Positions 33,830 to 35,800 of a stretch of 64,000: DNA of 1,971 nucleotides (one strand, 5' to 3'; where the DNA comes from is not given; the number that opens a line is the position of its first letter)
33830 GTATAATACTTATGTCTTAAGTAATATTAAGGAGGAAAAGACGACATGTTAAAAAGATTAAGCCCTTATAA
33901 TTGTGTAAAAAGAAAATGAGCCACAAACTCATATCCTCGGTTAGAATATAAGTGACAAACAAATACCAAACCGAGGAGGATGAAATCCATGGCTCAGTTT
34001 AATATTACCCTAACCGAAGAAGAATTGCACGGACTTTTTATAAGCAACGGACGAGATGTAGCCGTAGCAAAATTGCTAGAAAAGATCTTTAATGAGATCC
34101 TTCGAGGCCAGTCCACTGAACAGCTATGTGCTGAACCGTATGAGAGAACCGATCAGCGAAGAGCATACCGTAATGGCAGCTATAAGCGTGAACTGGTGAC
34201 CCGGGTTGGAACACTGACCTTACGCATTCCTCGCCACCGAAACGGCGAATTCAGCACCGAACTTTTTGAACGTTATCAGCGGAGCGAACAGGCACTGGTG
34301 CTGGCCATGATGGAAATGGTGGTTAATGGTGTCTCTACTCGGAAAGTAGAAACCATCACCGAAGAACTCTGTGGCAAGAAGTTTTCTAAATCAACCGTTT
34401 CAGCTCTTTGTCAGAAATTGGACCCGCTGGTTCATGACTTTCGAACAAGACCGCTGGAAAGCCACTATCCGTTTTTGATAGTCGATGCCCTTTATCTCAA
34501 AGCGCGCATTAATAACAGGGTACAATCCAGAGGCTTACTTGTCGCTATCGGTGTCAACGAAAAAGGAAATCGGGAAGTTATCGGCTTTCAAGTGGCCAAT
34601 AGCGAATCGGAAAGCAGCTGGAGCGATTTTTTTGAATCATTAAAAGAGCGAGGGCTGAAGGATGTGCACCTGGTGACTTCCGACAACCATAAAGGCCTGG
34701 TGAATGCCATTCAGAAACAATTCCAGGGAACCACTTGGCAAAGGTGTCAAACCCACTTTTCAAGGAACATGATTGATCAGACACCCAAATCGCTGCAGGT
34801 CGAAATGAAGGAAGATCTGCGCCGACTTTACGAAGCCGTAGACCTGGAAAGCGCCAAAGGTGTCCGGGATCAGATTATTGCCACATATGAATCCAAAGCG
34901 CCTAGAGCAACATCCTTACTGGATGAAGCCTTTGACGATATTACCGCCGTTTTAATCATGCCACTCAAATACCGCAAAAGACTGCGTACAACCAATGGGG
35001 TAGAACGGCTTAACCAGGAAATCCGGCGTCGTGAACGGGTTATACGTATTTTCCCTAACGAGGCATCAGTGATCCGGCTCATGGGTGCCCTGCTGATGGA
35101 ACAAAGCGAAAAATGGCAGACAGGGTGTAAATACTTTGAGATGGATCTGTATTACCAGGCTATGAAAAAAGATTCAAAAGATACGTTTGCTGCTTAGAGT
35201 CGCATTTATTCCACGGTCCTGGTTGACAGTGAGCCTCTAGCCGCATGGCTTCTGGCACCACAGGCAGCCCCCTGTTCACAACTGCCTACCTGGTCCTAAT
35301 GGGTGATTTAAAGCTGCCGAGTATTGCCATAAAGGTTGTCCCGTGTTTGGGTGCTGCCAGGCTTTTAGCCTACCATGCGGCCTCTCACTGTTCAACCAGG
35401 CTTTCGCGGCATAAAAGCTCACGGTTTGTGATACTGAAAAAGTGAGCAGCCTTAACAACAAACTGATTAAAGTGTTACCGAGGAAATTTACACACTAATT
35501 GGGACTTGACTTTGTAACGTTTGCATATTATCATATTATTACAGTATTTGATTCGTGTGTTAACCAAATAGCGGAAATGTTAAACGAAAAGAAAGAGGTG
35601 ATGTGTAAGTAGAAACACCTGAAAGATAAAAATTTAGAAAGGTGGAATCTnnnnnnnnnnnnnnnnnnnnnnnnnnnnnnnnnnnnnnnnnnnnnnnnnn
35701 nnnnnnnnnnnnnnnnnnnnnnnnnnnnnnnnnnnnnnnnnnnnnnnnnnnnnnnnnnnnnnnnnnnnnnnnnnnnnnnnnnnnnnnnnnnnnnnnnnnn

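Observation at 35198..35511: IS256-family element carries an atypical 314-bp GC-rich, highly base-paired 3' tail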

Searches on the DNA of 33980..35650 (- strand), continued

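Call 80: search_with_rna_model(model_id=R1, sources=[L001, L002, L003, L004, L005, L006, L007, L008, L009, L010, L011, L012, L013, L014, L015, L016, L017, L018, L019, L020, L021, L022, L023, L024, L025, L026, L027, L028, L029, L030, L031, L032, L033, L034, L035, L036, L037, L038, L039, L040, L041, L042, L043, L044, L045, L046, L047, L048, L049, L050, L051, L052, L053, L054, L055, L056, L057, L058, L059, L060], max_evalue=0.001)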
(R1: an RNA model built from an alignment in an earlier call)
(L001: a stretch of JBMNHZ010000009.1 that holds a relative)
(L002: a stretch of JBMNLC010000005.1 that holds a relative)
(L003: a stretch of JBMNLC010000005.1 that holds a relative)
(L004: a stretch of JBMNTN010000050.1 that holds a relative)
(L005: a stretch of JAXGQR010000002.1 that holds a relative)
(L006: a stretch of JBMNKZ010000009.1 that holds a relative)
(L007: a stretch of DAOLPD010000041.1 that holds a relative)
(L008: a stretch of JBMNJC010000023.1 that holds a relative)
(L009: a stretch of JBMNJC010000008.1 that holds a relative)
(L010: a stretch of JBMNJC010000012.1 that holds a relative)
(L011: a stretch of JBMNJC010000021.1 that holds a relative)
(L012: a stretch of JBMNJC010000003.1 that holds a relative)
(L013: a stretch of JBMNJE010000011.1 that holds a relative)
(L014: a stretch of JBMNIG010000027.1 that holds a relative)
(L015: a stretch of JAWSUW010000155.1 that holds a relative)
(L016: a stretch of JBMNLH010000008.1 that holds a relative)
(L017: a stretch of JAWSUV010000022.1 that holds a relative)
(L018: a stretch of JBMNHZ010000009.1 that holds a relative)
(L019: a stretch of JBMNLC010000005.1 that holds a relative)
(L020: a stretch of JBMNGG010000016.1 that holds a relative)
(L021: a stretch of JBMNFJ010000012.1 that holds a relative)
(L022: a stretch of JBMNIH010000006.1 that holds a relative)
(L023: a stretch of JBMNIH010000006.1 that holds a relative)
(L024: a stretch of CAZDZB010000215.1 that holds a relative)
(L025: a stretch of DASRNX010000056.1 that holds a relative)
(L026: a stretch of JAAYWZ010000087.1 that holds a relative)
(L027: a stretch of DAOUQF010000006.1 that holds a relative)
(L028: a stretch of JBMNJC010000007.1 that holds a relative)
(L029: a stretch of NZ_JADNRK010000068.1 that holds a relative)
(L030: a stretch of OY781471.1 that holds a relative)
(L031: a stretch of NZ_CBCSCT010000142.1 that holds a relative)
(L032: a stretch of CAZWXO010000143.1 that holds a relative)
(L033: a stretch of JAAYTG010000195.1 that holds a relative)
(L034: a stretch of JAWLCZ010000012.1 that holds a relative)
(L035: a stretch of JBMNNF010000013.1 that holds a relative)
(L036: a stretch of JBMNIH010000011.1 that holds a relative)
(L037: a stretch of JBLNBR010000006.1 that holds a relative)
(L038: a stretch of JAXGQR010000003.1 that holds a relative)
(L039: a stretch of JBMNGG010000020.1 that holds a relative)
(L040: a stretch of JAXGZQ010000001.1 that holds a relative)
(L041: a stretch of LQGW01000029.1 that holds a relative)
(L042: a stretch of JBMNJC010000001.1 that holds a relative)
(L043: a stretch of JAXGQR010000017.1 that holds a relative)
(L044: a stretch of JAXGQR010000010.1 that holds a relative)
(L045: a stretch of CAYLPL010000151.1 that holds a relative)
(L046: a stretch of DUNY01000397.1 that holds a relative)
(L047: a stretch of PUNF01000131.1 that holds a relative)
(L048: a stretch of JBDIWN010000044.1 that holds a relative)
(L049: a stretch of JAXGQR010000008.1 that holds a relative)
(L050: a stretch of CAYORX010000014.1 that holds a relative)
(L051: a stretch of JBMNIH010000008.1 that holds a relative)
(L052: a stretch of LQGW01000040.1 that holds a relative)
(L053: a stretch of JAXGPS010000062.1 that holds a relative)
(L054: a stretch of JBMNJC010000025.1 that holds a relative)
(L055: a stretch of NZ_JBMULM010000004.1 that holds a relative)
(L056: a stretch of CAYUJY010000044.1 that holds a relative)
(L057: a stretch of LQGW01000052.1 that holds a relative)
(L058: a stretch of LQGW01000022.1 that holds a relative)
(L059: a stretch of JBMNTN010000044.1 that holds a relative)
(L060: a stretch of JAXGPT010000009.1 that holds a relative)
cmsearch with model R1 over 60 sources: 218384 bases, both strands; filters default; matches with E-value up to 0.001: 51.
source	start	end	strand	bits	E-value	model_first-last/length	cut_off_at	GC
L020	2746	2898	-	132.1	1.3e-30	1-148/148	no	0.5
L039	2748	2900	-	129.5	5.9e-30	1-148/148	no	0.5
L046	964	1115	-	127.9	1.4e-29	1-148/148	no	0.51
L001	2723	2893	-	125.7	5.3e-29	1-148/148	no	0.56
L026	1117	1270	-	123.4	1.9e-28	1-148/148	no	0.57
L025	2721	2873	-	121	7.7e-28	1-148/148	no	0.58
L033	2722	2875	-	119.2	2.2e-27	1-148/148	no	0.54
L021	2721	2874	-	119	2.4e-27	1-148/148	no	0.55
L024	2353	2509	-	114.6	3e-26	1-148/148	no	0.54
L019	2721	2888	-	113.6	5.4e-26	1-148/148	no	0.52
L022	2720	2888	-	112.7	9.1e-26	1-148/148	no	0.52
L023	2720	2888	-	112.7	9.1e-26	1-148/148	no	0.52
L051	2720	2887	-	112.6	9.7e-26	1-148/148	no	0.52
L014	2742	2884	-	110.5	3.2e-25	1-148/148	no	0.51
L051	1023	1191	+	109.8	4.8e-25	1-148/148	no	0.53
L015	2718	2888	-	105.5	5.8e-24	1-148/148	no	0.56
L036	2725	2895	-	105.5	5.9e-24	1-148/148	no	0.53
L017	2718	2886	-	105.3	6.5e-24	1-148/148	no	0.55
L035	2734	2890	-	97.7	5.2e-22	1-148/148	no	0.57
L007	2723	2941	-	97.6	5.6e-22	1-148/148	no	0.54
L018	2723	2941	-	97.6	5.6e-22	1-148/148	no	0.54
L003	2723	2939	-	97.4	6.1e-22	1-148/148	no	0.53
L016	3153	3320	+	96.5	1.1e-21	1-148/148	no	0.52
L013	2714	2933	-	96.1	1.3e-21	1-148/148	no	0.56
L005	2723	2939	-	96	1.4e-21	1-148/148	no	0.56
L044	2716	2932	-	94.7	3e-21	1-148/148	no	0.55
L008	2714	2934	-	93.5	5.9e-21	1-148/148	no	0.56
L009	2714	2934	-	93.5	5.9e-21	1-148/148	no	0.56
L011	2714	2934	-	93.5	5.9e-21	1-148/148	no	0.56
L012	2714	2934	-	93.5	5.9e-21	1-148/148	no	0.56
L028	2714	2934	-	93.5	5.9e-21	1-148/148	no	0.56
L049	2723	2938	-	91.2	2.2e-20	1-148/148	no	0.56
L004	2723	2940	-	91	2.5e-20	1-148/148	no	0.55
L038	2722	2936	-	90.9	2.7e-20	1-148/148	no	0.56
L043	2718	2929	-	88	1.4e-19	1-148/148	no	0.55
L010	2714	2935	-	84.6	9.9e-19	1-148/148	no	0.56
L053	2735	2955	-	83.7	1.7e-18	1-148/148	no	0.51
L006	2714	2942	-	67.6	1.8e-14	1-148/148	no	0.54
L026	1116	1269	+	42.7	3.1e-08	1-148/148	no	0.58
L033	2721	2874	+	40.7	9.8e-08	1-148/148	no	0.55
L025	2720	2872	+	40.3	1.2e-07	1-148/148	no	0.58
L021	2720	2873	+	37.8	5.2e-07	1-148/148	no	0.55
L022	2719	2887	+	34.1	4.4e-06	1-148/148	no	0.53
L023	2719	2887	+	34.1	4.4e-06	1-148/148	no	0.53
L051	2719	2886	+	34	4.5e-06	1-148/148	no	0.52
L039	2747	2899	+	33.6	5.9e-06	1-148/148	no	0.5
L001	2722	2892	+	29.6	5.6e-05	1-148/148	no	0.56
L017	2717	2885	+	28.7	9.6e-05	1-148/148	no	0.55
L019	2720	2887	+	27.6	0.00018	1-148/148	no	0.52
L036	2724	2894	+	26.8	0.00029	1-148/148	no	0.53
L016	2757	2895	-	25.9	0.00048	13-137/148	no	0.6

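Call 90: search_with_rna_model(model_id=R1, sources=[L300, L313, L314, L301, L302], max_evalue=10, filters=off)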
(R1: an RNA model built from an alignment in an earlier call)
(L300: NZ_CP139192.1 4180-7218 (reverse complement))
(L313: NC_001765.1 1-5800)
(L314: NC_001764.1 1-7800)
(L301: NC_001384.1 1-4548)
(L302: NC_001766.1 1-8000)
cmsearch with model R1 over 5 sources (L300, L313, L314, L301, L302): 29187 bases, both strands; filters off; matches with E-value up to 10: 44.
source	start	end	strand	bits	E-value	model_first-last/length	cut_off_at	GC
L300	1502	1655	+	92.6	1.3e-21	1-148/148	no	0.56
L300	1503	1655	-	20.5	0.0014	1-148/148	no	0.57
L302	2020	2077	+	11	0.35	16-134/148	no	0.26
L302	2022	2079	-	9.9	0.65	16-134/148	no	0.26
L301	1162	1182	-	9.4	0.86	1-148/148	no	0.19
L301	1161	1181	+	9.4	0.89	1-148/148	no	0.19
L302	4570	4600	+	8.6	1.4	1-148/148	no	0.06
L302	767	783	+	7.9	2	1-148/148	no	0.47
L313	5649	5672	+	7.7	2.3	1-148/148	no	0.33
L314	3672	3696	+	7.7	2.3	1-148/148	no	0.24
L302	2789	2821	+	7.7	2.4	1-148/148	no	0.45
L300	1165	1207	-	7.5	2.5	20-132/148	no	0.53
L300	1163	1209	+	7.5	2.6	20-132/148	no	0.57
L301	1584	1607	-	7.4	2.7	1-148/148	no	0.25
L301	1583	1606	+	7.4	2.8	1-148/148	no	0.25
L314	5696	5746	-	7.4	2.8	1-148/148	no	0.31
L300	2394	2451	-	7.3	2.9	1-148/148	no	0.29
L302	4571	4601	-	7.3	2.9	1-148/148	no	0.1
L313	4631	4734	+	7.2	3.1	22-130/148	no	0.47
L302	7898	7941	+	6.9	3.7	1-148/148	no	0.41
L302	6048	6126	+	6.9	3.8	1-148/148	no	0.33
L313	3191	3223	+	6.7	4.2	1-148/148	no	0.42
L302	2218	2251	+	6.6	4.3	1-148/148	no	0.47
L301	3714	3746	-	6.3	5.1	1-148/148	no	0.27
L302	7141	7171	-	6.3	5.2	1-148/148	no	0.29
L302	4224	4361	-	6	6.1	1-148/148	no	0.42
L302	4447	4475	+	6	6.1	1-148/148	no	0.31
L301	1530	1578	+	6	6.3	1-148/148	no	0.37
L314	5651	5666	-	6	6.3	1-148/148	no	0.38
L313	5651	5672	-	6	6.3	1-148/148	no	0.32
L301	2026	2057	-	5.9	6.5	1-148/148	no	0.19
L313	1394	1424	+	5.9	6.6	1-148/148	no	0.32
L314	3891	3964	-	5.8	7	1-148/148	no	0.31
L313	278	297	+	5.7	7.3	1-148/148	no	0.3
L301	1344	1374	-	5.7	7.5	1-148/148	no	0.26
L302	4187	4221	-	5.6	7.6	1-148/148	no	0.31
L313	4578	4612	-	5.6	7.6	1-148/148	no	0.34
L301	258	288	+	5.6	7.9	1-148/148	no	0.32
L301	1239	1262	-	5.5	8.1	1-148/148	no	0.21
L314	77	166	-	5.5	8.1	27-125/148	no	0.38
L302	3893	3916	-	5.4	8.6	1-148/148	no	0.42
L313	1454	1512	-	5.3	9.1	1-148/148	no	0.31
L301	1394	1454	+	5.3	9.6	1-148/148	no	0.33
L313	693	727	-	5.2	9.9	1-148/148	no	0.4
